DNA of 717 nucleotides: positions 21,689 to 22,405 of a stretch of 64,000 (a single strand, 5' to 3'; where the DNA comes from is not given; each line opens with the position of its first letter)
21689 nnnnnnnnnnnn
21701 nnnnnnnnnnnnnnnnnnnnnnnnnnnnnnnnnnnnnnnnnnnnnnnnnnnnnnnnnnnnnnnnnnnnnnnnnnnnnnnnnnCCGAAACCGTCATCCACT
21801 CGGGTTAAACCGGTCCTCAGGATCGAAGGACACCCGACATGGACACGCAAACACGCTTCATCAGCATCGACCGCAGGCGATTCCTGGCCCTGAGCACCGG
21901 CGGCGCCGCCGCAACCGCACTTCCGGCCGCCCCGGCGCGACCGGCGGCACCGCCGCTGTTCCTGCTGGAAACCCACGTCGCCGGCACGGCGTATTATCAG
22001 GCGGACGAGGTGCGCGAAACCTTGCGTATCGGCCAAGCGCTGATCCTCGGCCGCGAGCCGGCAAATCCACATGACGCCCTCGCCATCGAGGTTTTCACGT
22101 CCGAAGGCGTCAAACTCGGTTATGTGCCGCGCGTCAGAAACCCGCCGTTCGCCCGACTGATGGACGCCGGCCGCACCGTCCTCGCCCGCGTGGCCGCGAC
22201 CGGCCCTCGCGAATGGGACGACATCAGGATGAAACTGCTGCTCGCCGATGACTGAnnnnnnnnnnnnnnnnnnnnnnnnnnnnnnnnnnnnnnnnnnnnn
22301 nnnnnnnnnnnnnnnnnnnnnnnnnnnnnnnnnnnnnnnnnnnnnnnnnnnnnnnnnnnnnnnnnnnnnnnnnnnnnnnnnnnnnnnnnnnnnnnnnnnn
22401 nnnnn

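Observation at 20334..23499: WYL-regulator-linked operon: Trp-rich unknown / Tat-signal HIRAN / zinc ribbon / ADP-ribosylglycohydrolase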

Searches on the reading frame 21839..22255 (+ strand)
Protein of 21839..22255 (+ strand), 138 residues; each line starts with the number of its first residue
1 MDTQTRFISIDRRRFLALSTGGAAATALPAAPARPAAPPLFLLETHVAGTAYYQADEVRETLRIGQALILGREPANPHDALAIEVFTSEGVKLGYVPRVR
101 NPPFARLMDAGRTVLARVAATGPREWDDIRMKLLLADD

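Call 5: search_protein_families(library=pfam, proteins=[window:21839-22255:+], max_evalue=0.01)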
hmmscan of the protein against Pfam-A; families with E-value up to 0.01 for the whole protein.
window:21839-22255:+ (138 aa): 2 families
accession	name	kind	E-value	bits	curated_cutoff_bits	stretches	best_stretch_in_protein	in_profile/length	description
PF08797.16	HIRAN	-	1.3e-16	60.6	24.7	1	42-133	3-91/96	HIRAN domain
PF10518.14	TAT_signal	-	0.0009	19.5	22.7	1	10-29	2-21/21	TAT (twin-arginine translocation) pathway signal sequence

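Call 7: search_protein_families(library=ncbifam, proteins=[window:21839-22255:+], max_evalue=0.01)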
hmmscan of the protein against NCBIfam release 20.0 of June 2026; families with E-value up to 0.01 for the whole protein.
window:21839-22255:+ (138 aa): 0 families

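Call 8: search_protein_families(library=padloc, proteins=[window:21839-22255:+], max_evalue=0.01)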
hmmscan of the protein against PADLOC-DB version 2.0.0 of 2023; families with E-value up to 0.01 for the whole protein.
window:21839-22255:+ (138 aa): 5 families
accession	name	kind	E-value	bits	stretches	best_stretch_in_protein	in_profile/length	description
PDLC04352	PDC-M03B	-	3.8e-15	54.1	1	41-124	132-215/250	-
PDLC04347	PDC-M03B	-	2.8e-10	38.2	1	47-124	132-211/245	-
PDLC04349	PDC-M03B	-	3.4e-10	37.9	1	46-122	133-214/232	-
PDLC04348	PDC-M03B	-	1.6e-08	32.6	1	41-120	128-210/248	-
PDLC04351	PDC-M03B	-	1.2e-05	23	1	43-110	131-201/255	-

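Call 9: find_homologous_proteins(query=window:21839-22255:+, max_evalue=0.001)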
Query window:21839-22255:+ (138 aa): 167 proteins with E <= 0.001 among 543 candidates; the best 120 are listed.
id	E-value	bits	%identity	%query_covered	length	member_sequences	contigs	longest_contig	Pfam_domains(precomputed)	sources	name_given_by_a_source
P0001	2.7e-75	269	91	100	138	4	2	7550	PF08797.17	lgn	-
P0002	1.5e-74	266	90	99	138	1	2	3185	PF08797.17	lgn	-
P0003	1.3e-35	140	57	93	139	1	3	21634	PF08797.17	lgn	-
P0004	5.8e-35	138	59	93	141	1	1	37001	PF08797.17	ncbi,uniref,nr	ncbi:HIRAN domain-containing protein [Roseospira navarrensis]|uniref:DNA-binding protein n=1 Tax=Ros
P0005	1.8e-31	127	59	77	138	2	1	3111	PF08797.17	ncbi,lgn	-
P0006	2.4e-31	126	54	92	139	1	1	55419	PF08797.17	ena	-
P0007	4.9e-31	125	60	70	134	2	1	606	PF08797.17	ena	-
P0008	1.0e-30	124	55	93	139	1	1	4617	PF08797.17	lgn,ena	-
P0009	1.1e-30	124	65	70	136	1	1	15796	PF08797.17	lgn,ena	-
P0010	2.6e-30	123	60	70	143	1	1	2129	PF08797.17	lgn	-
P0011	5.2e-30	122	57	77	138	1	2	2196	PF08797.17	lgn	-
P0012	8.6e-30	121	59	70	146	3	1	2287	PF08797.17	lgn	-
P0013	9.0e-30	121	58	67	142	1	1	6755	PF08797.17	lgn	-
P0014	5.2e-29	119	58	70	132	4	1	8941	PF08797.17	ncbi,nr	ncbi:MAG: HIRAN domain-containing protein, partial [Alphaproteobacteria bacterium]|nr:HIRAN domain-c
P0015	7.5e-29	118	61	70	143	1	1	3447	PF08797.17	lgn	-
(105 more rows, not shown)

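Call 11: find_related_loci(query=A1, collection=genome_contigs, flank=7000)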
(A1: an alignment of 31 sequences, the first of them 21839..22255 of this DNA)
Query A1 (138 aa) in genome_contigs; peptide patterns used: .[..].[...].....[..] (x = any residue, [..] = any of these).
235 stretches matched a pattern; 199 encode a relative of the query (tblastn E <= 1e-3); the best 80 are kept; 80 distinct loci.
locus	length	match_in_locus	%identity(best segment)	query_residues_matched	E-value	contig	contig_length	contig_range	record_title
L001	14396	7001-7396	53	8-135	1e-32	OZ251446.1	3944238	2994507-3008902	MAG: Alphaproteobacteria bacterium isolate 4a82845b-346e-4bd1-b170-acd391575f3a genome assembly, chromosome: 1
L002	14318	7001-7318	56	33-137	2e-32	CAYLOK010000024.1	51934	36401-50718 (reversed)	MAG TPA_asm: uncultured Gallionella sp. isolate SRP062349_co1_24 genome assembly, contig: NODE_61_length_51934_cov_96.08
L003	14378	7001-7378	51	12-135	1e-31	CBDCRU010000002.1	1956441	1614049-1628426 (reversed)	MAG: Alphaproteobacteria bacterium isolate 004192cc-7be1-4318-a486-98437b1b10df genome assembly, contig: contig_2, whole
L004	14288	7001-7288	63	40-135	4e-31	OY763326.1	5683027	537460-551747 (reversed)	MAG: Alphaproteobacteria bacterium isolate a2cc6ff1-66e2-439d-8a67-f3e3a687b116 genome assembly, chromosome: 1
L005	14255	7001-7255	64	35-119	5e-31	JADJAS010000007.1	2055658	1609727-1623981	MAG: Rhodocyclaceae bacterium isolate AalW_18-Q3-R10-53_BATAC.909 tig00404208-10-20547190, whole genome shotgun sequence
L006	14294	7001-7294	60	40-137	7e-31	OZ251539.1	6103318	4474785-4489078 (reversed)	MAG: Alphaproteobacteria bacterium isolate efdf64b3-afa9-4fb8-9792-56cfcde380f9 genome assembly, chromosome: 1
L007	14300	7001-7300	55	40-133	1e-29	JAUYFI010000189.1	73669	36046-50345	MAG: Sulfurisoma sp. isolate C21_maxbin.025_sub C21_k141_218756, whole genome shotgun sequence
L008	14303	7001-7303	54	40-137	9e-30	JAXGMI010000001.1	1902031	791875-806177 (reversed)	MAG: Desulfomicrobium sp. isolate AnMBR.bin229 bin229_1, whole genome shotgun sequence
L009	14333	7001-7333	50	26-128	2e-29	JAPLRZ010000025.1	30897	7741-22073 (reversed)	MAG: Methylococcales bacterium isolate LacPavin_0818_WC45_MAG_42_49 LacPavin_0818_WC45_scaffold_1264797, whole genome sh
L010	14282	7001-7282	57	32-125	2e-29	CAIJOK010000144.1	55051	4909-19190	MAG: uncultured beta proteobacterium isolate KT_bin-2367 genome assembly, contig: bin-2367:144/146, whole genome shotgun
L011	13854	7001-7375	46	26-135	5e-29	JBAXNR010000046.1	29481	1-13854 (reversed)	MAG: Methylococcales bacterium isolate ELA484 MAG484_46, whole genome shotgun sequence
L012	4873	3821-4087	60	35-123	1e-28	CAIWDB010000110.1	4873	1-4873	MAG: uncultured Methylococcaceae bacterium isolate LJ_bin-0959 genome assembly, contig: bin-0959:110/661, whole genome s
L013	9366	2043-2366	49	33-137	5e-28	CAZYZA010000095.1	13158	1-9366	MAG TPA_asm: uncultured Desulfovibrionaceae bacterium isolate binchicken_co168_104 genome assembly, contig: NODE_8125_le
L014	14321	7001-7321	52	33-137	1e-27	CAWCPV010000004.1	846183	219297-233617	MAG: uncultured Gammaproteobacteria bacterium isolate MFD04944.bin.2.154 genome assembly, contig: contig_20891, whole ge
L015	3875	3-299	55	45-137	9e-28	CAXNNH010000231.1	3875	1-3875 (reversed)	MAG: Burkholderiales bacterium isolate MiH-14oct19-124 genome assembly, contig: MiH-14oct19-C57704, whole genome shotgun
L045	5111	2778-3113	42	15-133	3e-24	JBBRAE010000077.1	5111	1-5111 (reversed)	MAG: Armatimonadota bacterium isolate Co_metawrap_2280 Cmw_2280_k141_9589115_length_5111_cov_14.4744, whole genome shotg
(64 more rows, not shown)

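Call 16: find_encoding_contigs(protein=P0001, flank=6000, max_places=4)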
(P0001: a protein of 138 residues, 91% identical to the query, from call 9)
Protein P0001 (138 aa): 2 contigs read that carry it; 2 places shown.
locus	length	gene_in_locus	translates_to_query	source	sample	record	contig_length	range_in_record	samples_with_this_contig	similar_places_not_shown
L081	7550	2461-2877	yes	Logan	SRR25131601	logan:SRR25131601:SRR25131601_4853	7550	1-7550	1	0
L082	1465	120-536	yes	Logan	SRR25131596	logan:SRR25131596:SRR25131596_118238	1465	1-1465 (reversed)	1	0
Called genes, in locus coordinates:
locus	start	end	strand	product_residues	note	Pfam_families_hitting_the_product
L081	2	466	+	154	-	?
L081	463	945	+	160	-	PF12802:MarR_2, PF01047:MarR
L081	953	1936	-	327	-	PF13280:WYL, PF25583:WCX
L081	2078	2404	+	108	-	-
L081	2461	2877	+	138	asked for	PF08797:HIRAN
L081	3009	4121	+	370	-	PF03747:ADP_ribosyl_GH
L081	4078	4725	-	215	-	PF12840:HTH_20, PF01022:HTH_5, PF00581:Rhodanese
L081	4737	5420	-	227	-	PF05401:NodS (weak), PF13489:Methyltransf_23, PF01209:Ubie_methyltran, PF07021:MetW, PF13847:Methyltransf_31, PF08241:Methyltransf_11, PF08242:Methyltransf_12, PF13649:Methyltransf_25, +1 more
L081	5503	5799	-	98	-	-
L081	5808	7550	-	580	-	?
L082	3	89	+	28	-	?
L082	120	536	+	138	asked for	PF08797:HIRAN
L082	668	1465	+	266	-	?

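Call 17: find_encoding_contigs(protein=P0003, flank=6000, max_places=3)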
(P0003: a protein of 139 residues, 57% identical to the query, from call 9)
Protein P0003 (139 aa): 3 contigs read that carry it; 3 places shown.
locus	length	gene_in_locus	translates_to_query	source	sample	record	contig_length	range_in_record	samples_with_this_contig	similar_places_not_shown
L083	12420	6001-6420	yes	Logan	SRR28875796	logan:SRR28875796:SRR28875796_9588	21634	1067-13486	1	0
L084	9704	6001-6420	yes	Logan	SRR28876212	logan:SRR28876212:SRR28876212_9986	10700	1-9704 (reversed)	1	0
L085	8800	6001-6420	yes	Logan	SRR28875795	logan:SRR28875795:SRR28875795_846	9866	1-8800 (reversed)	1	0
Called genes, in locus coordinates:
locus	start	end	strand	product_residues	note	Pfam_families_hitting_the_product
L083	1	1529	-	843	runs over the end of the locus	PF18211:Csm1_B, PF22335:Cas10-Cmr2_palm2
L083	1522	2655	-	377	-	PF09623:Cas_NE0113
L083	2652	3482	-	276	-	PF27225:AF_1859_N, PF10040:CRISPR_Cas6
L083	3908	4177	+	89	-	-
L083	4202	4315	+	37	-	-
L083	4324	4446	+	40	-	-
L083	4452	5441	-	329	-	PF13280:WYL, PF25583:WCX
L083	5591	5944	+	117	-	-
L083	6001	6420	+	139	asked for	PF08797:HIRAN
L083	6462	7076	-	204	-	PF13505:OMP_b-brl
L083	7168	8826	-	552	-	PF08378:NERD, PF13245:AAA_19 (weak), PF13538:UvrD_C_2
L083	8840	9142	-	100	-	-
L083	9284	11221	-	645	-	PF20796:PDDEXK_13, PF22558:REase-ARP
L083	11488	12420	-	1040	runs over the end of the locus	PF00580:UvrD-helicase, PF13245:AAA_19, PF13361:UvrD_C, PF13538:UvrD_C_2 (faint), PF12705:PDDEXK_1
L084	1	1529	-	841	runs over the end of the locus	?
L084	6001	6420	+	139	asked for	PF08797:HIRAN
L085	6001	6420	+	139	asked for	PF08797:HIRAN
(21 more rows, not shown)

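Call 18: find_encoding_contigs(protein=P0004, flank=6000, max_places=3)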
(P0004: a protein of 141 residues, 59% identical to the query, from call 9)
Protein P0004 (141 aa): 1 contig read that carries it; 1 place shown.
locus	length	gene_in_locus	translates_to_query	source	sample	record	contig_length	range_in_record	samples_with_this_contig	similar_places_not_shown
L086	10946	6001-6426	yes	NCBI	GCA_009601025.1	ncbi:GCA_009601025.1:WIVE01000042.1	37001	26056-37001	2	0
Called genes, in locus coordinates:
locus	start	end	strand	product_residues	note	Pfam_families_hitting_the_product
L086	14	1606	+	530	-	PF07394:DUF1501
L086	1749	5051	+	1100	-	PF00023:Ank (faint), PF13637:Ank_4 (faint), PF12796:Ank_2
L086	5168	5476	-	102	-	-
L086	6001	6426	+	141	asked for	PF08797:HIRAN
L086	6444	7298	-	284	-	PF00795:CN_hydrolase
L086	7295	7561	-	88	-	PF00462:Glutaredoxin, PF13417:GST_N_3 (weak), PF13409:GST_N_2 (weak)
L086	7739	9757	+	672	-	PF04748:Polysacc_deac_2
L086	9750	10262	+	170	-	PF00293:NUDIX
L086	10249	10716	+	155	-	PF01750:HycI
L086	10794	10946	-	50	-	?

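Call 60: search_solved_structures(query=window:21839-22255:+, max_evalue=1, show_alignments=2)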
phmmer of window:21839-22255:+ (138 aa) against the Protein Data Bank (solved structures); distinct sequences matched with E-value up to 1: 13.
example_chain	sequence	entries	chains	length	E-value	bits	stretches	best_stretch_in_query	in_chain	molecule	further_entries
3k2y_A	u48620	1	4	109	1.5e-11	47.7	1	58-118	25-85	uncharacterized protein lp_0118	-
4xzf_A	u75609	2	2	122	0.058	16.7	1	43-112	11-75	Helicase-like transcription factor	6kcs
4s0n_A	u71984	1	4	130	0.066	16.5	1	43-112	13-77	Helicase-like transcription factor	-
2mzn_A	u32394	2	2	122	0.072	16.4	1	43-112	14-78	Helicase-like transcription factor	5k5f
5bnh_A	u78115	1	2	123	0.072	16.4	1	43-112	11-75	Helicase-like transcription factor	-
4xzg_A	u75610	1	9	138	0.094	16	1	43-111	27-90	Helicase-like transcription factor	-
6ip1_A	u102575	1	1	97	0.3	14.3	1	22-73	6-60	Vesicle-associated membrane protein 2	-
6mdm_J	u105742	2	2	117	0.32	14.3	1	22-73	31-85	Vesicle-associated membrane protein 2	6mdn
1sfc_A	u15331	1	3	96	0.38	14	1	23-73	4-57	PROTEIN (SYNAPTOBREVIN 2)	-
7xml_C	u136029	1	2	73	0.45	13.8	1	59-110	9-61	Putative gene 60 protein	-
2kog_A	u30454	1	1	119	0.53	13.6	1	22-73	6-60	Vesicle-associated membrane protein 2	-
8ffz_B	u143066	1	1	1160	0.75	13.1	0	49-102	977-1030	Transcription factor tau 138 kDa subunit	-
9gc3_A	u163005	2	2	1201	0.79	13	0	49-102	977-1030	Transcription factor tau 138 kDa subunit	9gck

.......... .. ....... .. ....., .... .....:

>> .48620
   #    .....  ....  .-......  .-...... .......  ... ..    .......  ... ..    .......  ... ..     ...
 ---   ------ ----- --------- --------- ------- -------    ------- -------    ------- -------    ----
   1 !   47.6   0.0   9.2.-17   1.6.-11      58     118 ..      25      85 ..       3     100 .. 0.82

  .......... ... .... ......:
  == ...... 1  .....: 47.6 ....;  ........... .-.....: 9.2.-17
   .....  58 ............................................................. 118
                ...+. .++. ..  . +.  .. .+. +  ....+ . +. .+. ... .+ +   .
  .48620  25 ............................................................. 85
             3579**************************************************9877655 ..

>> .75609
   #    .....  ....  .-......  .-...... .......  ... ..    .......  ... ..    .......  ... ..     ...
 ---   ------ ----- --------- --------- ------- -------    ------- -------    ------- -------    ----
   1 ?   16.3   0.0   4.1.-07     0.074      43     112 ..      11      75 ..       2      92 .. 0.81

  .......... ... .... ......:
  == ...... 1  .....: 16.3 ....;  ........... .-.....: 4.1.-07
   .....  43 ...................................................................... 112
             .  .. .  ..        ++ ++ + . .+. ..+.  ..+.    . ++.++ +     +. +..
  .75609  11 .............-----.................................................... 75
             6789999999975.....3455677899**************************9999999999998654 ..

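Call 67: search_protein_families(library=pfam, proteins=[L013:1147-1974:+, L083:3908-4177:+, L045:388-1338:+], max_evalue=0.01)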
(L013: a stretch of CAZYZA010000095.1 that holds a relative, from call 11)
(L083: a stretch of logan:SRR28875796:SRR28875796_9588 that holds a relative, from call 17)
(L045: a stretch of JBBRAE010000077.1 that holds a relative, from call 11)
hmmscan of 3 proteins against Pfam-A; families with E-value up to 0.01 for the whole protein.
L013:1147-1974:+ (275 aa): 1 family
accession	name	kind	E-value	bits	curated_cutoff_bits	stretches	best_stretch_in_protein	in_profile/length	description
PF00226.36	DnaJ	-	6.9e-06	26.5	27.8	1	130-167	13-50/63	DnaJ domain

L083:3908-4177:+ (89 aa): 0 families

L045:388-1338:+ (317 aa): 1 family
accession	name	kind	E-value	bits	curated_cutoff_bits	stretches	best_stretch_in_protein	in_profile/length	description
PF03747.19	ADP_ribosyl_GH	-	4.5e-73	246.9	26.2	1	5-309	1-286/287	ADP-ribosylglycohydrolase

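Call 98: search_protein_families(library=padloc, proteins=[L013:1147-1974:+, L013:1974-2372:+], max_evalue=0.001)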
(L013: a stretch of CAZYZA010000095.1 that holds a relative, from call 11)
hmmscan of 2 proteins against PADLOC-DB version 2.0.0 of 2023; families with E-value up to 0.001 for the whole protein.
L013:1147-1974:+ (275 aa): 0 families

L013:1974-2372:+ (132 aa): 5 families
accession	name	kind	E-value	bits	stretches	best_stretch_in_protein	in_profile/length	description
PDLC04352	PDC-M03B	-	2.7e-15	54.6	1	19-119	117-219/250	-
PDLC04349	PDC-M03B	-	9.3e-10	36.5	1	37-118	133-219/232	-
PDLC04347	PDC-M03B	-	1.1e-08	32.9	1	38-111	132-207/245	-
PDLC04348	PDC-M03B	-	3.1e-06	25.1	1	32-112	128-211/248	-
PDLC04351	PDC-M03B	-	0.00028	18.5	1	31-99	128-199/255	-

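Call 112: predict_structure(alignment_id=A1)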
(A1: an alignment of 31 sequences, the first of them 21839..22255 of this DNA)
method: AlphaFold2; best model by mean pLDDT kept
length: 138 residues; sequences in the alignment: 31
mean_pLDDT: 83.8   pTM: 0.70
mean pLDDT of the five models: 83.8, 83.4, 82.9, 82.7, 79.5
residues with pLDDT >= 90: 82; 70-90: 22; 50-70: 24; < 50: 10
segments of 3 or more residues with pLDDT < 50: 20-26
pLDDT, mean of each block of 10 residues (from residue 1): 51 54 51 83 96 88 97 96 98 97 98 97 77 93
secondary structure, 60 per line:
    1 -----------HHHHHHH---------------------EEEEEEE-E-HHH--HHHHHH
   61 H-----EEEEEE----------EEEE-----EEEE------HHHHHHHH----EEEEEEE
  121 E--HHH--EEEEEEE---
elements in order: H12-18 E40-46 H55-61 E67-72 E83-86 E92-95 H102-109 E114-121 E129-135

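Call 116: fold_search(model_id=the predicted structure, library=pdb)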
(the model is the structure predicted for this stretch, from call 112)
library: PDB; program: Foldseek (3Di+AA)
matches with E <= 10: 346; with E <= 0.001: 16
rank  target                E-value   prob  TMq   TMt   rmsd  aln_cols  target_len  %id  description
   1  3k2y_D                3.3e-08  1.00  0.68  0.91   1.5       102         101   31  Crystal structure of protein lp_0118 from Lactobacillus plantarum,northeast structural genomics consortium target LpR9 (released 2009-11-17)
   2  3k2y_B                5.2e-08  1.00  0.68  0.89   1.9       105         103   31  Crystal structure of protein lp_0118 from Lactobacillus plantarum,northeast structural genomics consortium target LpR9 (released 2009-11-17)
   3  3k2y_A                9.1e-08  1.00  0.67  0.89   1.5       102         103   31  Crystal structure of protein lp_0118 from Lactobacillus plantarum,northeast structural genomics consortium target LpR9 (released 2009-11-17)
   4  3k2y_C                1.2e-07  1.00  0.67  0.89   1.4       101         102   32  Crystal structure of protein lp_0118 from Lactobacillus plantarum,northeast structural genomics consortium target LpR9 (released 2009-11-17)
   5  5bnh_A                3.6e-06  1.00  0.58  0.64   2.0        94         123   23  Crystal structure of the HLTF HIRAN domain with a ssDNA fragment (released 2016-05-25)
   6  4s0n_B                3.6e-06  1.00  0.56  0.61   3.4       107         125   20  Crystal Structure of HLTF HIRAN Domain bound to DNA (released 2015-05-27)
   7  4s0n_C                4.3e-06  1.00  0.58  0.64   1.9        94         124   23  Crystal Structure of HLTF HIRAN Domain bound to DNA (released 2015-05-27)
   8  4s0n_A                6.7e-06  1.00  0.60  0.67   2.7       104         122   21  Crystal Structure of HLTF HIRAN Domain bound to DNA (released 2015-05-27)
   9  4xzf_A                7.1e-06  1.00  0.57  0.65   2.0        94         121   23  Crystal structure of HIRAN domain of human HLTF in complex with DNA (released 2015-04-15)
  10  4xzg_A                7.5e-06  1.00  0.58  0.66   2.5       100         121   22  Crystal structure of HIRAN domain of human HLTF (released 2015-04-15)
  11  4s0n_D                8.4e-06  1.00  0.58  0.63   1.9        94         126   23  Crystal Structure of HLTF HIRAN Domain bound to DNA (released 2015-05-27)
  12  4xzg_F                8.4e-06  1.00  0.55  0.62   3.5       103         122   22  Crystal structure of HIRAN domain of human HLTF (released 2015-04-15)
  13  6kcs_A                1.0e-05  1.00  0.58  0.68   2.9       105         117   21  Crystal structure of HIRAN domain of HLTF in complex with duplex DNA (released 2020-06-10)
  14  4xzg_G                1.2e-05  1.00  0.59  0.66   2.9       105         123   22  Crystal structure of HIRAN domain of human HLTF (released 2015-04-15)
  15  4xzg_C                1.3e-05  1.00  0.57  0.65   2.5        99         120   23  Crystal structure of HIRAN domain of human HLTF (released 2015-04-15)
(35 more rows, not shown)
